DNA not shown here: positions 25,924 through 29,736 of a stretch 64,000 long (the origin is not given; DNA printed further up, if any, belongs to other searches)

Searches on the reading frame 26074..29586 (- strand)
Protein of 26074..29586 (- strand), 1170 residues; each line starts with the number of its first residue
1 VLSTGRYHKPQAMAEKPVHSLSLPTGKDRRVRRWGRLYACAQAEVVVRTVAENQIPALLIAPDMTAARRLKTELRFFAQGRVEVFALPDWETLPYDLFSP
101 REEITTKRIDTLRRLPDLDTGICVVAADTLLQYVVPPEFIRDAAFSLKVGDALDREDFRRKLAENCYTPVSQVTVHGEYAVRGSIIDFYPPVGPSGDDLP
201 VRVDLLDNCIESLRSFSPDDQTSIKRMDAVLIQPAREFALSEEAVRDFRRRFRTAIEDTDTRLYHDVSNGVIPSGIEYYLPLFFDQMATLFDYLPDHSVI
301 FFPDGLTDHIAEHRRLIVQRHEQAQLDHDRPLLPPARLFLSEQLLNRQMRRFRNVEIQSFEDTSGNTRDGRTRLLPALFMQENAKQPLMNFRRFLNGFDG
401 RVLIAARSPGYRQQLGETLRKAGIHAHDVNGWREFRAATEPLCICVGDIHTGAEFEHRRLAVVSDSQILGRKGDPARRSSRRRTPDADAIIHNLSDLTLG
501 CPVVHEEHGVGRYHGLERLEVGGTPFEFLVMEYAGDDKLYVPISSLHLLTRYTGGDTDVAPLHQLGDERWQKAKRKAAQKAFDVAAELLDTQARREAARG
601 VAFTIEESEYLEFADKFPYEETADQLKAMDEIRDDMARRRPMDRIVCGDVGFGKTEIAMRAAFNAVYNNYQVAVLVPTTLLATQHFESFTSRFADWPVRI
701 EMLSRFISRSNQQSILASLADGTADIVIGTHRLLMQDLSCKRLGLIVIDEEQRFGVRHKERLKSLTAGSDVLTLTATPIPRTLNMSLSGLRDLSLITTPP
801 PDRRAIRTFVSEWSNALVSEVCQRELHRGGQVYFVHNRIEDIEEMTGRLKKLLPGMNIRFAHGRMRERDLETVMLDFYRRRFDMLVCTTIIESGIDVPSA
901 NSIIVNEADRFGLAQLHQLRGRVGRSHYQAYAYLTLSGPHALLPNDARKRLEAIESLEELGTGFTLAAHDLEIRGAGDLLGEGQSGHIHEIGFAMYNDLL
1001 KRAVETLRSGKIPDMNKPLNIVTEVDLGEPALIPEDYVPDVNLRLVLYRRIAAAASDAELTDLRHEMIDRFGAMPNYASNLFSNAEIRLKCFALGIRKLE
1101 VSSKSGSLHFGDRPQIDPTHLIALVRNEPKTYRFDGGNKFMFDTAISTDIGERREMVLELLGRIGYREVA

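Call 100: search_protein_families(library=pfam, proteins=[window:26074-29586:-], max_evalue=0.00001)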
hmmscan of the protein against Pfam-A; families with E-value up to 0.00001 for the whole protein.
window:26074-29586:- (1170 aa): 7 families
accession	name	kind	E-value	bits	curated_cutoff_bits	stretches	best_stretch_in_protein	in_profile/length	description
PF03461.20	TRCF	-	1.3e-25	90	25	1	1030-1119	4-93/95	TRCF domain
PF00270.35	DEAD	-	6.7e-24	84.9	26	1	623-783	2-164/167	DEAD/DEAH box helicase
PF17757.6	UvrB_inter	-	6.1e-19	68.4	22.9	1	146-238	2-91/91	UvrB interaction domain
PF00271.37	Helicase_C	-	1e-18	68.1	23.5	1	822-926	10-109/110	Helicase conserved C-terminal domain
PF02559.22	CarD_TRCF_RID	-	4.6e-18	65.5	23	1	500-552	4-56/57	CarD-like/TRCF RID domain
PF21132.2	MFD_D3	-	9.2e-15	54.8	21.8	1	394-467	1-72/73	MFD, D3 domain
PF04851.21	ResIII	-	4.4e-08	33.6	22.5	1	623-778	6-162/164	Type III restriction enzyme, res subunit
